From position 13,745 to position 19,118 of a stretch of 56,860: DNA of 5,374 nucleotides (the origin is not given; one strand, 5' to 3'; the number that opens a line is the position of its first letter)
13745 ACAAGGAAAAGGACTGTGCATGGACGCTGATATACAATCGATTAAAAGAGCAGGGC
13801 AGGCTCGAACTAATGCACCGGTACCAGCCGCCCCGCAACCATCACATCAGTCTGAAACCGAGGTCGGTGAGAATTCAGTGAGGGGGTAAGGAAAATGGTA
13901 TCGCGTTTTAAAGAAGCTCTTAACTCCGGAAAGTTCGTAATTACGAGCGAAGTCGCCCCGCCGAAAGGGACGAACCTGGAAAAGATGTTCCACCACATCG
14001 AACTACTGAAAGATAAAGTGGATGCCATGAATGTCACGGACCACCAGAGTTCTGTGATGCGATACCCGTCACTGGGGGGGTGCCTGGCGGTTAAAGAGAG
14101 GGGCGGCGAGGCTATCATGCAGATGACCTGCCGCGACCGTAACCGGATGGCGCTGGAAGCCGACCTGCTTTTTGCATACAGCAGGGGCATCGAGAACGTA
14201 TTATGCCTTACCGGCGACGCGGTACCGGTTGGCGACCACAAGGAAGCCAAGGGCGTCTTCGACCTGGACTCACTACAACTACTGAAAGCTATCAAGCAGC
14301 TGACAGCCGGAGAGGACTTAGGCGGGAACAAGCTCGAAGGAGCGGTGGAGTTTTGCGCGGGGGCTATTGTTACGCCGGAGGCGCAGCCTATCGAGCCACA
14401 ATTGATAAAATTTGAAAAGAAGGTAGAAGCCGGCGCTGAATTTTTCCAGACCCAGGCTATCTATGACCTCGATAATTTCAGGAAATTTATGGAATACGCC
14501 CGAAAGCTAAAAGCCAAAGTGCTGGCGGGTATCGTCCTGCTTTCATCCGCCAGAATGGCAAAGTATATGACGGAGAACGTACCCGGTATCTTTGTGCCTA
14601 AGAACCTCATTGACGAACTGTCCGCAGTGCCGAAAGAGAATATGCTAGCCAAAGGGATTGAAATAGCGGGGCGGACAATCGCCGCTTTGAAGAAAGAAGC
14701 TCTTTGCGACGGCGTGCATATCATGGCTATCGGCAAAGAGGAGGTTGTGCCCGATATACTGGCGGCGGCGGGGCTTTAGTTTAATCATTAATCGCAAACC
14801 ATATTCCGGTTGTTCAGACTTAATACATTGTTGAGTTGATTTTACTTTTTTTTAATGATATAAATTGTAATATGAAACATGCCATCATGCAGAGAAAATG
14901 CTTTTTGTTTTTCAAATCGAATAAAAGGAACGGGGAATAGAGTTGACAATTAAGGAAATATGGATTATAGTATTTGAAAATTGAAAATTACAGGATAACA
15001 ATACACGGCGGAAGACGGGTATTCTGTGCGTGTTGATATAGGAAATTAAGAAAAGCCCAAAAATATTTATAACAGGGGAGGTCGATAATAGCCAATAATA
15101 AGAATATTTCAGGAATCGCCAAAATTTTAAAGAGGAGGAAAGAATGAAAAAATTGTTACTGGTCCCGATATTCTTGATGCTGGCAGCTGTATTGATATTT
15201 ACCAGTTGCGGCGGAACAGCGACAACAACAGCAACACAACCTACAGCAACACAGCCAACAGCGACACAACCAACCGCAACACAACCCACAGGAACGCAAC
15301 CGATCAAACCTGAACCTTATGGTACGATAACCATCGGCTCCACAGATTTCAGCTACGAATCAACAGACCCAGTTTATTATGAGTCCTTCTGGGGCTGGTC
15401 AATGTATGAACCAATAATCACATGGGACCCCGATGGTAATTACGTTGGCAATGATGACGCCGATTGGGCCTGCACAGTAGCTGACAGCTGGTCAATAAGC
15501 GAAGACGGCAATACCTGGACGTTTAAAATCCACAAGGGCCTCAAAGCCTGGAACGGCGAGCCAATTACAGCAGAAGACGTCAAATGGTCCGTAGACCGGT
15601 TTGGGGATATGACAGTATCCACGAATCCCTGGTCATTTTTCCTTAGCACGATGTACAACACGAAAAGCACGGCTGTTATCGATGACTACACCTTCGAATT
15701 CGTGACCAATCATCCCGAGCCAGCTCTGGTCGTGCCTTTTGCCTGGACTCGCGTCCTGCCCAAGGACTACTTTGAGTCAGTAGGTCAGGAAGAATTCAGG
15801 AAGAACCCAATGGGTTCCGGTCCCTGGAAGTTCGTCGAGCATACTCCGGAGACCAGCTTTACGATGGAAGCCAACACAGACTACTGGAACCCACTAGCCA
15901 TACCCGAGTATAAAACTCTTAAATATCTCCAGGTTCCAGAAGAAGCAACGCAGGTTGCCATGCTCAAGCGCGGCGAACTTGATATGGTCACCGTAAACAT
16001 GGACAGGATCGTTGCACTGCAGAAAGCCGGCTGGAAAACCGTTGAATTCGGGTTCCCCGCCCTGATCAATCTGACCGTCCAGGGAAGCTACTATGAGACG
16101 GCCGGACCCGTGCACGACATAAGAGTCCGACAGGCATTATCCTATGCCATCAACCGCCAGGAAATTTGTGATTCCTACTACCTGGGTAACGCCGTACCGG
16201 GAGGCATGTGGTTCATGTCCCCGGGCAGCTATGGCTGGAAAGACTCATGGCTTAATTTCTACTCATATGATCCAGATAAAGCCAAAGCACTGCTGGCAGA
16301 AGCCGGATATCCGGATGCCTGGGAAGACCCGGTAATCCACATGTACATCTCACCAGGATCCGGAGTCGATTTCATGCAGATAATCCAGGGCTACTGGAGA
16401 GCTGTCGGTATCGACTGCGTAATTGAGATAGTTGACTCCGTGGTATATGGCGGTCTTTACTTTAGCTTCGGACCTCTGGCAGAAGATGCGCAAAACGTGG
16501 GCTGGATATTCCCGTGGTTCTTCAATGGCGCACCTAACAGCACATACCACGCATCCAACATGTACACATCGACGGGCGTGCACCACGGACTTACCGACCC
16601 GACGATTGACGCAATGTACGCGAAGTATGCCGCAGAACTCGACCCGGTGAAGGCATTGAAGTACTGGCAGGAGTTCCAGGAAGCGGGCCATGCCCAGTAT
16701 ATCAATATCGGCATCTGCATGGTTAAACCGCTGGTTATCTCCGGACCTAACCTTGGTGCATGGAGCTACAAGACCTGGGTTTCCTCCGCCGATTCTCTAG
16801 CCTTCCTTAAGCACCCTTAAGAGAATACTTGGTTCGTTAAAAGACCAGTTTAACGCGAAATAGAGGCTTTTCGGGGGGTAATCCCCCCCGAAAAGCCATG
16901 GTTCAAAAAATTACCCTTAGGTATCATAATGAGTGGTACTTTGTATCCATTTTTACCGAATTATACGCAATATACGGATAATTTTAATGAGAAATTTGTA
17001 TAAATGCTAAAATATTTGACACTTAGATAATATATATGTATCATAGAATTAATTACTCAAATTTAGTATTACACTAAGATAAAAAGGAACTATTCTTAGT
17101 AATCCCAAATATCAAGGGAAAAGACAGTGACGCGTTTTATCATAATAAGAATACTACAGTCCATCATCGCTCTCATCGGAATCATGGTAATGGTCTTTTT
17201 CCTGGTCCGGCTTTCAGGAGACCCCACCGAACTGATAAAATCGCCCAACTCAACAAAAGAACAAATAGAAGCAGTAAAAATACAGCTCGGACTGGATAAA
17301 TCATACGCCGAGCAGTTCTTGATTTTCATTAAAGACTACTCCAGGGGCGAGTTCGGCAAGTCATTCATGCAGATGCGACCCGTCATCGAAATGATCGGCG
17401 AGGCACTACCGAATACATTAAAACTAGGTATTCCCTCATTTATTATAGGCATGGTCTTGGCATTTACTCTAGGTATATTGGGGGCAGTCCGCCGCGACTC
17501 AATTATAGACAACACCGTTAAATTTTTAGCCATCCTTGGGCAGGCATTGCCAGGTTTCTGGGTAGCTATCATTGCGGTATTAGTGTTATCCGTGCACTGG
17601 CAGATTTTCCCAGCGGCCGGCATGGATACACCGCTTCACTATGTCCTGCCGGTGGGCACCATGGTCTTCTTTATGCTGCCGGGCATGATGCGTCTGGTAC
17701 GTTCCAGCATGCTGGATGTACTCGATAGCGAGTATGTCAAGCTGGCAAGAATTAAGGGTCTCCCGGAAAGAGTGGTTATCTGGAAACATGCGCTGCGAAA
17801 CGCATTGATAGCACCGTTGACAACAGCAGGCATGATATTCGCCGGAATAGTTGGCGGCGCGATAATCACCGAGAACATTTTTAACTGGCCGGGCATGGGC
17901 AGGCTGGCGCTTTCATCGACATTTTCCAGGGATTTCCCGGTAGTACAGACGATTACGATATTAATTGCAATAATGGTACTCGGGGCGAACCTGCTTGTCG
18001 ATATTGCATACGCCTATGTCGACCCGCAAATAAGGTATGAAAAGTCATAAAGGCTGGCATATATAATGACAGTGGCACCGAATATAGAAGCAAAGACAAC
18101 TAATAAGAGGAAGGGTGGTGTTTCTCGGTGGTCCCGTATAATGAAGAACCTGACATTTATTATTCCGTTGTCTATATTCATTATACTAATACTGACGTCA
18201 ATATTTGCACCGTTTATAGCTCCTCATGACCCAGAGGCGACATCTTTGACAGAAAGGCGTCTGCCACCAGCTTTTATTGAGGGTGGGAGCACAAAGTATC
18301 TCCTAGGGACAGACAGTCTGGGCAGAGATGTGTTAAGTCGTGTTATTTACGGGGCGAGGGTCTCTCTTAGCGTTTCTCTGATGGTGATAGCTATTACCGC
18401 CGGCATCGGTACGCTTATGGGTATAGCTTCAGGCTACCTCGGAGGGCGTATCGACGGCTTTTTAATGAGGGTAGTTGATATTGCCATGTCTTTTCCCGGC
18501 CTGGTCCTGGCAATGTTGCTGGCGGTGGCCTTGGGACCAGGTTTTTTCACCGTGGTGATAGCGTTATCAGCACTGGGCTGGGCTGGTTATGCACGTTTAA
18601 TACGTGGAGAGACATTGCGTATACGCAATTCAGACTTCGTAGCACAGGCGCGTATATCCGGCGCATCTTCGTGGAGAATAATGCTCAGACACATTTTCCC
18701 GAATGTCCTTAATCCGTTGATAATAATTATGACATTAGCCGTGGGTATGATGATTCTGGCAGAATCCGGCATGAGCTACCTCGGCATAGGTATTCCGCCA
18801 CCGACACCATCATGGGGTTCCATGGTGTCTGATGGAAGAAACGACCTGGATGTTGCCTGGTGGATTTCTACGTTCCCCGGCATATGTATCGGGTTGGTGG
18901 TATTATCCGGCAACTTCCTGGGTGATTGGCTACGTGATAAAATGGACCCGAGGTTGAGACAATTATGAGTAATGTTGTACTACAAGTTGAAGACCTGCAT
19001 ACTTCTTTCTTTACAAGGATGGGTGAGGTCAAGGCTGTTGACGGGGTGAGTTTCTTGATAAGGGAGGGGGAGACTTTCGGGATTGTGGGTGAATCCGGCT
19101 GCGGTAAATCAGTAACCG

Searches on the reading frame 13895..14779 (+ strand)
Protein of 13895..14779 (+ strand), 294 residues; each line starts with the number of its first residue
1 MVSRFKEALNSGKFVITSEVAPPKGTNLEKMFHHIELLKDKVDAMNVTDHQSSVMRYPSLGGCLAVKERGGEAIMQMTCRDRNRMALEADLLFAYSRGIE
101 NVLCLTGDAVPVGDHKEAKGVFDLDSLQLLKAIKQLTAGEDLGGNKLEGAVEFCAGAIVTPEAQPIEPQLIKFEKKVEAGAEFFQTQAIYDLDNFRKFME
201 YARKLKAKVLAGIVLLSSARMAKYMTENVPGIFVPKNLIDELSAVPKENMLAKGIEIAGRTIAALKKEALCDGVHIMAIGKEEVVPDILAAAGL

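Call 3: search_protein_families(library=pfam, proteins=[window:13895-14779:+])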
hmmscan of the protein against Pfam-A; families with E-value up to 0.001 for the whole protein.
window:13895-14779:+ (294 aa): 1 family
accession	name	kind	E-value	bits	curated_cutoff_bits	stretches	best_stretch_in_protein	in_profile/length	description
PF02219.23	MTHFR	-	1.8e-42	146.1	24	1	5-292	2-286/287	Methylenetetrahydrofolate reductase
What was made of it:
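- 13895..14779 (+): MetF, the catalytic flavoprotein subunit of methylene-THF reductase, 294 aa. PF02219 at 146 bits (call 3).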

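Call 7: search_protein_families(library=ncbifam, proteins=[window:13895-14779:+])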
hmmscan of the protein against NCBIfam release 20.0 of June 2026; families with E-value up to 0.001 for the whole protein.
window:13895-14779:+ (294 aa): 4 families
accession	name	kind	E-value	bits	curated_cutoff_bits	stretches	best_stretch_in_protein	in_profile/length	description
NF006396.0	PRK08645.1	equivalog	5.8e-66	222.9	453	1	3-278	312-587/611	bifunctional homocysteine S-methyltransferase/methylenetetrahydrofolate reductase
TIGR00676.1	fadh2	equivalog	5.8e-23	81.6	293.7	1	18-290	3-272/275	methylenetetrahydrofolate reductase [NAD(P)H]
TIGR00677.1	fadh2_euk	equivalog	1e-16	61.1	310.05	1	72-293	61-276/281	methylenetetrahydrofolate reductase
NF006950.0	PRK09432.1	equivalog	1.8e-11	43.8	382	1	12-249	21-246/296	methylenetetrahydrofolate reductase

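Call 41: search_solved_structures(query=window:13895-14779:+, max_evalue=0.00001)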
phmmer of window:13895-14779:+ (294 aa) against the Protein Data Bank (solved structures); distinct sequences matched with E-value up to 0.00001: 15.
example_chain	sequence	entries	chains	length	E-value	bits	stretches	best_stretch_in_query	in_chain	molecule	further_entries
1v93_A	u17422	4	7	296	3.4e-12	49.7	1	17-293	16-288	5,10-Methylenetetrahydrofolate reductase | Methylenetetrahydrofolate reductase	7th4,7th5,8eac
3apt_A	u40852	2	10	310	4e-12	49.5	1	17-293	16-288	Methylenetetrahydrofolate reductase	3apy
6fcx_A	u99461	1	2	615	8.6e-10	41.8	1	64-293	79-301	Methylenetetrahydrofolate reductase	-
8qa4_A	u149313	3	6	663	1e-09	41.6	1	64-293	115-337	Methylenetetrahydrofolate reductase (NADPH)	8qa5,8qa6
3fst_A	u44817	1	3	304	7.7e-09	38.7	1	11-279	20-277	5,10-methylenetetrahydrofolate reductase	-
1zp3_A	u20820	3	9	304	1.3e-08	38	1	11-279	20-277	5,10-methylenetetrahydrofolate reductase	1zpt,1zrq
3fsu_A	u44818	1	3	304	1.8e-08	37.5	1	12-279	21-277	5,10-methylenetetrahydrofolate reductase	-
1b5t_A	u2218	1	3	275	2.1e-08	37.3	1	15-279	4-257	PROTEIN (METHYLENETETRAHYDROFOLATE REDUCTASE)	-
5ume_A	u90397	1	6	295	2.2e-08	37.2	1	13-283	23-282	5,10-methylenetetrahydrofolate reductase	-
1zp4_A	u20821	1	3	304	3e-08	36.7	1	12-279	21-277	5,10-methylenetetrahydrofolate reductase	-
6fnu_A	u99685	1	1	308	3.2e-08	36.7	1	72-203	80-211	Methylenetetrahydrofolate reductase 1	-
6pey_A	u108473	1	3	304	4.5e-08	36.2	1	11-279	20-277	Methylenetetrahydrofolate reductase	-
2fmn_A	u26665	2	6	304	4.7e-08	36.1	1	11-279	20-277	5,10-methylenetetrahydrofolate reductase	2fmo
7rml_A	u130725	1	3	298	9.1e-06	28.6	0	12-238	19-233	5,10-methylenetetrahydrofolate reductase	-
8uy2_A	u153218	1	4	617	9.9e-06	28.5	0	70-253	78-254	Methylenetetrahydrofolate reductase-like protein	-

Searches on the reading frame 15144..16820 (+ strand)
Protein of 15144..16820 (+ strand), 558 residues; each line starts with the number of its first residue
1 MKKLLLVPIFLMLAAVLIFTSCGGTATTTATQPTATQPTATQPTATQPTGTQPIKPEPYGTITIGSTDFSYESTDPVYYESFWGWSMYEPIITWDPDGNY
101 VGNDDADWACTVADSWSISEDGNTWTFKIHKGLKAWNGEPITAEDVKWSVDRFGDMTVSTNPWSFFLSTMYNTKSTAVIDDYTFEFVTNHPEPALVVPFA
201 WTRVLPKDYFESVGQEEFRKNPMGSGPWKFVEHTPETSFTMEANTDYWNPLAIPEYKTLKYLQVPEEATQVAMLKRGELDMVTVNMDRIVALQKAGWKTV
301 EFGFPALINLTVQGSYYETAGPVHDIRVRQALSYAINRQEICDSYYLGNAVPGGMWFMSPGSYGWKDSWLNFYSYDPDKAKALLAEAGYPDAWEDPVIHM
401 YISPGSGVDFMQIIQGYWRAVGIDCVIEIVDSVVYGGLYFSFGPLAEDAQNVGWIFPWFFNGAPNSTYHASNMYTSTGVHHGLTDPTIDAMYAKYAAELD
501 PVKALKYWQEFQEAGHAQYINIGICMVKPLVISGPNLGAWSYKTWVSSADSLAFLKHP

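Call 3: search_protein_families(library=pfam, proteins=[window:15144-16820:+])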
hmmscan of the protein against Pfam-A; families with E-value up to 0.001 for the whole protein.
window:15144-16820:+ (558 aa): 1 family
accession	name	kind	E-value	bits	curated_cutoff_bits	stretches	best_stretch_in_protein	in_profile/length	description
PF00496.27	SBP_bac_5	-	2.3e-70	238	32.4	1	112-477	6-364/368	Bacterial extracellular solute-binding proteins, family 5 Middle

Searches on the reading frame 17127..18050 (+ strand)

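Call 30: search_protein_families(library=pfam, proteins=[window:17127-18050:+])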
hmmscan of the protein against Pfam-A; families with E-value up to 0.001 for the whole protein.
window:17127-18050:+ (307 aa): 2 families
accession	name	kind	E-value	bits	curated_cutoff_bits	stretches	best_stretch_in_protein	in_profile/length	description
PF00528.27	BPD_transp_1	-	5e-43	147.4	26.4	1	113-303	2-183/184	Binding-protein-dependent transport system inner membrane component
PF19300.4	BPD_transp_1_N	-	3.1e-11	43.9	23.8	1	1-100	1-113/114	Binding-prot-dependent transport system membrane comp, N-term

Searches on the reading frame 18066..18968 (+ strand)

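Call 30: search_protein_families(library=pfam, proteins=[window:18066-18968:+])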
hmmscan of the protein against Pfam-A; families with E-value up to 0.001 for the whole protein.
window:18066-18968:+ (300 aa): 2 families
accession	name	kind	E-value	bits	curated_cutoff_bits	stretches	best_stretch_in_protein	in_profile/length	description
PF00528.27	BPD_transp_1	-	1.8e-37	129.3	26.4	1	115-299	1-184/184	Binding-protein-dependent transport system inner membrane component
PF12911.12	OppC_N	-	6.6e-10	39.2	23.9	1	22-68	7-53/53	N-terminal TM domain of oligopeptide transport permease C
